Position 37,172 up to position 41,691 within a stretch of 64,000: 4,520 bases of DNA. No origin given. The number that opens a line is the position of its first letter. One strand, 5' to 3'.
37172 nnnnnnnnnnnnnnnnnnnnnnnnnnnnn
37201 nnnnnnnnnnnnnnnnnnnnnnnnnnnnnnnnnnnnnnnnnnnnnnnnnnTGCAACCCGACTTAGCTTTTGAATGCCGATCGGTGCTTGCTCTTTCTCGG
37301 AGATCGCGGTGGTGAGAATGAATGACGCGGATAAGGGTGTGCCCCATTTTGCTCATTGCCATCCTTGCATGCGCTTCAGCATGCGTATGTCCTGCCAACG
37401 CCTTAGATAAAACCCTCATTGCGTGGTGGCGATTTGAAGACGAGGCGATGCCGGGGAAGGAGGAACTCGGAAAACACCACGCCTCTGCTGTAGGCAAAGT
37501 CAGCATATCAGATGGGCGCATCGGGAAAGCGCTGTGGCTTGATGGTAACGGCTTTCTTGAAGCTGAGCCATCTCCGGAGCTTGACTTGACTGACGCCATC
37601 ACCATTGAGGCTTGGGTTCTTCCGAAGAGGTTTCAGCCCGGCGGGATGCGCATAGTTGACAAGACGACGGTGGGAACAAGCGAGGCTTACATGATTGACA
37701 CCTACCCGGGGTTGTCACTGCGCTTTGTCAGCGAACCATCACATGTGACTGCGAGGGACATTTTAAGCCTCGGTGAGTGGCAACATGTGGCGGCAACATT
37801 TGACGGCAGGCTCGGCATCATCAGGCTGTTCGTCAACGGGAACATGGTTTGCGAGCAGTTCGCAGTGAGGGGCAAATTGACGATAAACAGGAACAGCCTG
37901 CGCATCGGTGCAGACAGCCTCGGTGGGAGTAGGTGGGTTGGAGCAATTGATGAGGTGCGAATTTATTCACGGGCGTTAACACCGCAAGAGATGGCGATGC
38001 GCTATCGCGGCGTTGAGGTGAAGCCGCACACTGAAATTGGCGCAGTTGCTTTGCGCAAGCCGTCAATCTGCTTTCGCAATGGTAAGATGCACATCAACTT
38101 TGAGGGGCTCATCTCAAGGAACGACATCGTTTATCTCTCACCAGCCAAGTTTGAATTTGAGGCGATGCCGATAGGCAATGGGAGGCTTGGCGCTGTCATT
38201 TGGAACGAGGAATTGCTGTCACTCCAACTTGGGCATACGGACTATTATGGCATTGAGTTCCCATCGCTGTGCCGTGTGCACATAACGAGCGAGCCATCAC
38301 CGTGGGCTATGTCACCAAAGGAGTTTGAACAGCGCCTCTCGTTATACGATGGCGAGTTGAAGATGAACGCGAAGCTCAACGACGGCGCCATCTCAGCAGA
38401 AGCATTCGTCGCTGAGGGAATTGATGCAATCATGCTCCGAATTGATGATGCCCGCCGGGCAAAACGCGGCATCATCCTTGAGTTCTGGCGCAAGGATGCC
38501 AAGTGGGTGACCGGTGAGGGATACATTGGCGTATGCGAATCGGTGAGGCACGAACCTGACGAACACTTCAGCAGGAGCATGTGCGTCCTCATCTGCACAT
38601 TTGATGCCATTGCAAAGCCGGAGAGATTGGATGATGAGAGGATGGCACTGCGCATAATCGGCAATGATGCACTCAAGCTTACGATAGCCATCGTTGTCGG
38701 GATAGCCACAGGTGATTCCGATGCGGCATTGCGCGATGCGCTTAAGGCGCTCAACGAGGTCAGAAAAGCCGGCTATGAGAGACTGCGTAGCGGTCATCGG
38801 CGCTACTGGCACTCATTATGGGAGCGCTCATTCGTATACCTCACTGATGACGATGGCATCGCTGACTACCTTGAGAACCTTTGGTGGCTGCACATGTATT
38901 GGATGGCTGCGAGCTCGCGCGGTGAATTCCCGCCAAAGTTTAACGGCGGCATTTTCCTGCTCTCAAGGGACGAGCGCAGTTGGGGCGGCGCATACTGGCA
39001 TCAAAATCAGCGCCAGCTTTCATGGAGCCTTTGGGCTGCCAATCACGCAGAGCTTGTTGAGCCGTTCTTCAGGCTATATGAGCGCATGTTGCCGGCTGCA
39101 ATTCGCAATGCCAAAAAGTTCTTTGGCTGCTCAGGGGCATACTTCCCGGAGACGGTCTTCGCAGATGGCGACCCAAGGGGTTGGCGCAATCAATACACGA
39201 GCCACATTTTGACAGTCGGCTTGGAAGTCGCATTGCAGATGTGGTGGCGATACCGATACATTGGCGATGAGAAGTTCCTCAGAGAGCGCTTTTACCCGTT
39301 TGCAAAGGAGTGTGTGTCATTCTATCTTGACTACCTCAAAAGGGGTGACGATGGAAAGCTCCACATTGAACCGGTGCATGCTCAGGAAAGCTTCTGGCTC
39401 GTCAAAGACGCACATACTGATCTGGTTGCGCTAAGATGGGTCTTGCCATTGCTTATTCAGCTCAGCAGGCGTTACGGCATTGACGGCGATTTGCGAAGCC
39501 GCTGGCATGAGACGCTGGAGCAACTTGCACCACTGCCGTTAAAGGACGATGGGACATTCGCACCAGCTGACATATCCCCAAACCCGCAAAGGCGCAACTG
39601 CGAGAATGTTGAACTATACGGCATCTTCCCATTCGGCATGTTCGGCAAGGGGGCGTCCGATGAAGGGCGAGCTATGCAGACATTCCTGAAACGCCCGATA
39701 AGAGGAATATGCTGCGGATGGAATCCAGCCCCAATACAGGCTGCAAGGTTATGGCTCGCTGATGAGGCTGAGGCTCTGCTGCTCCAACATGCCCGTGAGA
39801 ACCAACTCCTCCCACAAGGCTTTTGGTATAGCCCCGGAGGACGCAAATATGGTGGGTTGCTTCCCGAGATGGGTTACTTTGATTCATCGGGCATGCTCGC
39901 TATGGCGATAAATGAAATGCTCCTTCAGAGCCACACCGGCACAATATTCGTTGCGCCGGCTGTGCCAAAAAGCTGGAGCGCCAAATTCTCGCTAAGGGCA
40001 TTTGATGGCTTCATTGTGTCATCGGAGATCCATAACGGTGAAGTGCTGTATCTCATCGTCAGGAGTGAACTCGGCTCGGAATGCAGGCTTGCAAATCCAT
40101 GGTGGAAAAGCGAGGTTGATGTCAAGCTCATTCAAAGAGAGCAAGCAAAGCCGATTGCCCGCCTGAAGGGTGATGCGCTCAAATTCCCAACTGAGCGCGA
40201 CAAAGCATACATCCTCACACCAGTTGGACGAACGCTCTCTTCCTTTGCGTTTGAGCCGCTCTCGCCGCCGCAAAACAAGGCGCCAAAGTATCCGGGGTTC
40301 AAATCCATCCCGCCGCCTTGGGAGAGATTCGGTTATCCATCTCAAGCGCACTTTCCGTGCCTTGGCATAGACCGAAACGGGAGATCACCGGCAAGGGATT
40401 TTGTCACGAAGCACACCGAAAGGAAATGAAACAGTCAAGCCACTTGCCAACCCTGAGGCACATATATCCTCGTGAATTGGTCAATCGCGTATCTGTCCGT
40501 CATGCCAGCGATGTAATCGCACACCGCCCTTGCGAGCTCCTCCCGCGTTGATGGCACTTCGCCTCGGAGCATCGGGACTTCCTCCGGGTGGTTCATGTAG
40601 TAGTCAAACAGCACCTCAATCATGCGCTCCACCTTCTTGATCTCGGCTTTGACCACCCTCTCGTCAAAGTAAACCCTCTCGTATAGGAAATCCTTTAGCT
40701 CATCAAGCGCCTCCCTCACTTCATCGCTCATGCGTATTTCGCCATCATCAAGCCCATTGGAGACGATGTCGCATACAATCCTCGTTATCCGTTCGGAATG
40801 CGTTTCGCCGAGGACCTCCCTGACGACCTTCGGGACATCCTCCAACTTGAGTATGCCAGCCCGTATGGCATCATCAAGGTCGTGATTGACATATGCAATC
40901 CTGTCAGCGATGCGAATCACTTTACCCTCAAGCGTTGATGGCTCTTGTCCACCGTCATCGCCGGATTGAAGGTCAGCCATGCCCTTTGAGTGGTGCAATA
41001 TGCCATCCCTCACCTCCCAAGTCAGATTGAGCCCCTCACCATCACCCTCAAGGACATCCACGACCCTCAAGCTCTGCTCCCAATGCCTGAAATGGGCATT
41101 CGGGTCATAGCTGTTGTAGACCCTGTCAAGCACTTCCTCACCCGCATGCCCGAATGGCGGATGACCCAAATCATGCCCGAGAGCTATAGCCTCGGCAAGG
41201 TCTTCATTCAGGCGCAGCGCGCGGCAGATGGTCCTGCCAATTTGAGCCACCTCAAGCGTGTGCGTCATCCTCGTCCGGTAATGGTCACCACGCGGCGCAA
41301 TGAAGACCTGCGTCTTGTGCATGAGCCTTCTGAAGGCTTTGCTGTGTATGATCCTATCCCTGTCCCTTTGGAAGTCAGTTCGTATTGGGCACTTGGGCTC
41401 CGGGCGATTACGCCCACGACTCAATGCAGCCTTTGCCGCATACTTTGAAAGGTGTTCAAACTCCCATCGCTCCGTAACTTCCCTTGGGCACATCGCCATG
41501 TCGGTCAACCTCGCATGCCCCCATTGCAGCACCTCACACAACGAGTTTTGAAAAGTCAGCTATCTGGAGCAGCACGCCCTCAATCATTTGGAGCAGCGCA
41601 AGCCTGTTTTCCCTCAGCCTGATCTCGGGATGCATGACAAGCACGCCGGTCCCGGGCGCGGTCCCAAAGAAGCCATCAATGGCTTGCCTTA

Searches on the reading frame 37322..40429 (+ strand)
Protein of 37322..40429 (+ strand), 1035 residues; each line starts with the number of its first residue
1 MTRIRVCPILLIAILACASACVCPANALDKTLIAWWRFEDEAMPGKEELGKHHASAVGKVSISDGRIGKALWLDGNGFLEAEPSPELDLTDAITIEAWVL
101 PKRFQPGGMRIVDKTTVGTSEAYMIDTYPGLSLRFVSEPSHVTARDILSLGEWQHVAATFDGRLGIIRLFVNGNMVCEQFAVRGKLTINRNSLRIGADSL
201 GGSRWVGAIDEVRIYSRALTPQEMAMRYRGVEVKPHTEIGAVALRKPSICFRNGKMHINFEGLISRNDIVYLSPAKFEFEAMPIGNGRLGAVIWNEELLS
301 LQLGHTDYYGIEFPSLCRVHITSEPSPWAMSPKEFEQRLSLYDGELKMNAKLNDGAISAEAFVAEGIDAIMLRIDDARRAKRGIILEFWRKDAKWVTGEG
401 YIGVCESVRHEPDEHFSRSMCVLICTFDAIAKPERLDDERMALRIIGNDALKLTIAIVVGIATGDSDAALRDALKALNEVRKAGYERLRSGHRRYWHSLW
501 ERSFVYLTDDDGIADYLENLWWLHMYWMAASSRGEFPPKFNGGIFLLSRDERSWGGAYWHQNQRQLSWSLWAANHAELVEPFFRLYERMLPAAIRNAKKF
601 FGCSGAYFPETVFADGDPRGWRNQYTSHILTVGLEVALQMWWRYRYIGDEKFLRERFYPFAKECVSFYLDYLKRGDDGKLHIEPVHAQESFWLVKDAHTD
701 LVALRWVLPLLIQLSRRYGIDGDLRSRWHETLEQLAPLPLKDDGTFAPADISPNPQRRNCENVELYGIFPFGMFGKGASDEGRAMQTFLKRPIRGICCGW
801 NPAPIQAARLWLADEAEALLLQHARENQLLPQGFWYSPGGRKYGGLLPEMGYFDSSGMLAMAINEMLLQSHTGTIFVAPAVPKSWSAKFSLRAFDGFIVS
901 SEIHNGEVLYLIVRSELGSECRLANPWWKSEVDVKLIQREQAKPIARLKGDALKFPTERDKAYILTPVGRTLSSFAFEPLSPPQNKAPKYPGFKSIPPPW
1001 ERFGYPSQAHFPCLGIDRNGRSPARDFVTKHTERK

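Call 75: search_protein_families(library=pfam, proteins=[window:37322-40429:+], max_evalue=0.0001)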
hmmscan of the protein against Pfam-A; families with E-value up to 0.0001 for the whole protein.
window:37322-40429:+ (1035 aa): 4 families
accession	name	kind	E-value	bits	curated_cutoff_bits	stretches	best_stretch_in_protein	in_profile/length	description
PF13385.13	Laminin_G_3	-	2.3e-26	93.2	27.6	1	79-223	7-149/151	Concanavalin A-like lectin/glucanases superfamily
PF22124.2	Glyco_hydro_95_cat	-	3e-22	79.6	27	1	525-825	60-373/408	Glycosyl hydrolase family 95 catalytic domain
PF18961.6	DUF5703_N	-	5.7e-17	62.7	26.7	1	271-399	2-132/287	Domain of unknown function (DUF5703)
PF21307.2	Glyco_hydro_95_C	-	1.8e-07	32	27.6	1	869-965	1-94/94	Glycoside hydrolase family 95, C-terminal domain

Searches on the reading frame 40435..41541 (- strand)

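Call 75: search_protein_families(library=pfam, proteins=[window:40435-41541:-], max_evalue=0.0001)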
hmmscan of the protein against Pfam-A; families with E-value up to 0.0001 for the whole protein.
window:40435-41541:- (368 aa): 2 families
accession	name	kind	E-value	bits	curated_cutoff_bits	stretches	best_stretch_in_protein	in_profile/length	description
PF13286.11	HD_assoc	-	1.4e-23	83.7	22.2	1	269-358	1-91/91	Phosphohydrolase-associated domain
PF01966.28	HD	-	3.2e-15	56.9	22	1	92-216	2-114/116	HD domain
